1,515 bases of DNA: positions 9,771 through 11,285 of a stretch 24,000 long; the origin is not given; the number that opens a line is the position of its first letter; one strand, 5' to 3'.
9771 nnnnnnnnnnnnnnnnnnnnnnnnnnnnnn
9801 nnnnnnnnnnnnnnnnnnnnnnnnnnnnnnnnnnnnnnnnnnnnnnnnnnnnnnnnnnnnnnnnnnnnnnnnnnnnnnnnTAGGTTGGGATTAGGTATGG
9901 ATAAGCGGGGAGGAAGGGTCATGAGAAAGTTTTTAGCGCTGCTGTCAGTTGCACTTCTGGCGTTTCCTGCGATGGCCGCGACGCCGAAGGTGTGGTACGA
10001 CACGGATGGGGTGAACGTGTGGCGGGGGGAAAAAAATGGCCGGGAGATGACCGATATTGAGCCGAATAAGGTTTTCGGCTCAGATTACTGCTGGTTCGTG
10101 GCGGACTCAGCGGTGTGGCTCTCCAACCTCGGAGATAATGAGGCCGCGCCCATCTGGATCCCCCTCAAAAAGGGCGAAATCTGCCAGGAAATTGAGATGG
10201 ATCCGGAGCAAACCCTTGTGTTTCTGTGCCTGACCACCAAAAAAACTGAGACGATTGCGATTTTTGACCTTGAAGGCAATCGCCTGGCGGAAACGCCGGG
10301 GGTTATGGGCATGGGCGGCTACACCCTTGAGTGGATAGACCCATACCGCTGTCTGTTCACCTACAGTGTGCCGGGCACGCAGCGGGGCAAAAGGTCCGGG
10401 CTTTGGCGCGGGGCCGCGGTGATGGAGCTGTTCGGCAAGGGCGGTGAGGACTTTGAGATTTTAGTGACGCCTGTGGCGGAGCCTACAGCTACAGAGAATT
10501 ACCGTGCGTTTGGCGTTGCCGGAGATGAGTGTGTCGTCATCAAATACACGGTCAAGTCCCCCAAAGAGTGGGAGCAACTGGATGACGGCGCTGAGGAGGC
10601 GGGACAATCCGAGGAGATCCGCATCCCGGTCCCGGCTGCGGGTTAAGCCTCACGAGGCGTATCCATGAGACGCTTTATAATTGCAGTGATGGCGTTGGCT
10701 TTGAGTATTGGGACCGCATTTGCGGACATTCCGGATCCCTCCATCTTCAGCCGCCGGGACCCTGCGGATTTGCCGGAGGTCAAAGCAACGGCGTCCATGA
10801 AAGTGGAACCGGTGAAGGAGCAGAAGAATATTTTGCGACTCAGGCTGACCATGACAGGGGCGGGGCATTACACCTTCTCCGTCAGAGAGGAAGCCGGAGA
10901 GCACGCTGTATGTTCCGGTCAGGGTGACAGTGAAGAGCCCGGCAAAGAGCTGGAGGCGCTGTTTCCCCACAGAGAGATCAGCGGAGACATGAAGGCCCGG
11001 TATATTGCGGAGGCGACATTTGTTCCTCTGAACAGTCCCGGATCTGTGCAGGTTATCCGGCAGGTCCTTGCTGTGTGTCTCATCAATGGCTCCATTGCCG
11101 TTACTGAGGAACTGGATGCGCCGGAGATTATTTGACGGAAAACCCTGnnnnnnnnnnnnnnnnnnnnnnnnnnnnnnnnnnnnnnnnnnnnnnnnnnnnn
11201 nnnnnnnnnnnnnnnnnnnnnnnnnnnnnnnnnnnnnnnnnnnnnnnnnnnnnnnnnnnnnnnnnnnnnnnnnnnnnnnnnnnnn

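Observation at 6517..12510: Eight-gene same-strand cluster of exported and membrane proteins with no recognisable function, headed by a TMEM43/DUF1625 homologue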

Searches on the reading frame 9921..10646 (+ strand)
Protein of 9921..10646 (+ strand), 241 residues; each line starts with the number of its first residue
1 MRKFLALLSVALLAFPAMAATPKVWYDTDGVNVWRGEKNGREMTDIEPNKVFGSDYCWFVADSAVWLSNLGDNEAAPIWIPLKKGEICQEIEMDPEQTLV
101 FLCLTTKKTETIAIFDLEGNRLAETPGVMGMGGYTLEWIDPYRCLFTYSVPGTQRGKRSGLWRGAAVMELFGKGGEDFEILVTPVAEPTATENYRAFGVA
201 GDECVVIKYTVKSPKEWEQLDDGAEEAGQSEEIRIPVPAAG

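Call 3: search_protein_families(library=pfam, proteins=[window:9921-10646:+], max_evalue=1)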
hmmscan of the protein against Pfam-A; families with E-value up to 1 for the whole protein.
window:9921-10646:+ (241 aa): 1 family
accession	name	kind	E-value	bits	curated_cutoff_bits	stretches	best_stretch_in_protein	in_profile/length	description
PF25331.1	C2_Mug190_3rd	-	0.28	11.7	27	0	63-86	89-112/150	Third C2 domain of meiotically up-regulated Mug190 protein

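Call 4: search_protein_families(library=ncbifam, proteins=[window:9921-10646:+], max_evalue=1)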
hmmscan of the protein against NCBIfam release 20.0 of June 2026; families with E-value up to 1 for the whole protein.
window:9921-10646:+ (241 aa): 1 family
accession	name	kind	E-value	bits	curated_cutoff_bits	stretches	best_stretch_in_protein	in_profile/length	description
NF047414.1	BRANT_His_rich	hypoth_equivalog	0.22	12.6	44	1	6-22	8-24/62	His-rich protein BRANT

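Call 6: search_protein_families(library=padloc, proteins=[window:9921-10646:+], max_evalue=0.1)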
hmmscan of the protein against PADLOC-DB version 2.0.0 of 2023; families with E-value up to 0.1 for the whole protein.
window:9921-10646:+ (241 aa): 0 families

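Call 7: search_protein_families(library=phrogs, proteins=[window:9921-10646:+], max_evalue=0.1)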
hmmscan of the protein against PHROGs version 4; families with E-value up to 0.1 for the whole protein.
window:9921-10646:+ (241 aa): 0 families

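Call 53: search_solved_structures(query=window:9921-10646:+, max_evalue=10)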
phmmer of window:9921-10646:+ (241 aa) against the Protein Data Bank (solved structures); distinct sequences matched with E-value up to 10: 0.

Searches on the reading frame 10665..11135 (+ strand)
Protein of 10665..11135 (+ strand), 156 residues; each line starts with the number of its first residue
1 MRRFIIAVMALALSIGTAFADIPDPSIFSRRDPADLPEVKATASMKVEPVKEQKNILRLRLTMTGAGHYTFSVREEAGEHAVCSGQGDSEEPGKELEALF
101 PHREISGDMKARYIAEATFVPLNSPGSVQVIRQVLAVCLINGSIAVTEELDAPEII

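Call 3: search_protein_families(library=pfam, proteins=[window:10665-11135:+], max_evalue=1)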
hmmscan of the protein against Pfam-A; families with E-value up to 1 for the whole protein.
window:10665-11135:+ (156 aa): 1 family
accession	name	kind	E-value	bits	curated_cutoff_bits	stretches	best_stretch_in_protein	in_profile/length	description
PF20130.4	DUF6520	-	0.16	12.8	25.4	1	3-21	5-23/83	Family of unknown function (DUF6520)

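Call 4: search_protein_families(library=ncbifam, proteins=[window:10665-11135:+], max_evalue=1)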
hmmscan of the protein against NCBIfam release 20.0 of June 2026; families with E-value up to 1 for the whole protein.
window:10665-11135:+ (156 aa): 0 families

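Call 6: search_protein_families(library=padloc, proteins=[window:10665-11135:+], max_evalue=0.1)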
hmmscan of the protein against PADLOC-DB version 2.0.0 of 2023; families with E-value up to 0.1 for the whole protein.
window:10665-11135:+ (156 aa): 0 families

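Call 7: search_protein_families(library=phrogs, proteins=[window:10665-11135:+], max_evalue=0.1)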
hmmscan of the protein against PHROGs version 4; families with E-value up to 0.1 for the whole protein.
window:10665-11135:+ (156 aa): 0 families

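Call 50: find_homologous_proteins(query=window:10665-11135:+, max_evalue=0.001)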
Query window:10665-11135:+ (156 aa): 5 proteins with E <= 0.001 among 41 candidates.
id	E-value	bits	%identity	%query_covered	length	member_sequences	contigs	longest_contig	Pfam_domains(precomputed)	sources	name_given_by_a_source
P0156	9.5e-95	332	100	100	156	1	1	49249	-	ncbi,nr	ncbi:MAG: hypothetical protein K6E38_05800 [Fretibacterium sp.]|nr:hypothetical protein [Fretibacter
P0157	1.3e-57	212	68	100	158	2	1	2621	-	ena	-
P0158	1.4e-48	182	61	100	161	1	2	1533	-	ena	-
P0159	2.5e-43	165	57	100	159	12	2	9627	-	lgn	-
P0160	1.9e-42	163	57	98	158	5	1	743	-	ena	-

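Call 85: search_solved_structures(query=A6, max_evalue=10)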
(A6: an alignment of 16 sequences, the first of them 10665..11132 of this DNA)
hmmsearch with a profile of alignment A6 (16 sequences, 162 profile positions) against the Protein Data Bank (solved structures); distinct sequences matched with E-value up to 10: 4.
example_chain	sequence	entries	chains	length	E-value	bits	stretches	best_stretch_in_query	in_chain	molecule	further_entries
8f70_A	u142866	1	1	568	0.0027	21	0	57-121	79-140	T18.1 Major pilin backbone protein T-antigen,Major pilin backbone protein T-antigen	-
9y6s_6E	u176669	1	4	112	0.2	15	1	69-134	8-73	Dynein light chain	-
7xyr_A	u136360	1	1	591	0.42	13.9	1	1-35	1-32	Beta-glucuronidase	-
3of4_A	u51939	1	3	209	0.96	12.7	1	13-48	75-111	Nitroreductase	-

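Call 86: search_protein_families(library=pfam, alignment_id=A6, max_evalue=0.1)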
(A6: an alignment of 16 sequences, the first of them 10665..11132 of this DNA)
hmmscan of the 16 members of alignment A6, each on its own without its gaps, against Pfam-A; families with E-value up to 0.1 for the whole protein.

A. member 1, window:10665-11132:+ (156 aa): 0 families

B. families by the number of members that match (of 16 scanned): 2 families
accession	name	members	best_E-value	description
PF14064.11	HmuY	1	0.015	HmuY protein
PF11766.14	Candida_ALS_N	1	0.063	Agglutinin-like protein, N-terminal domain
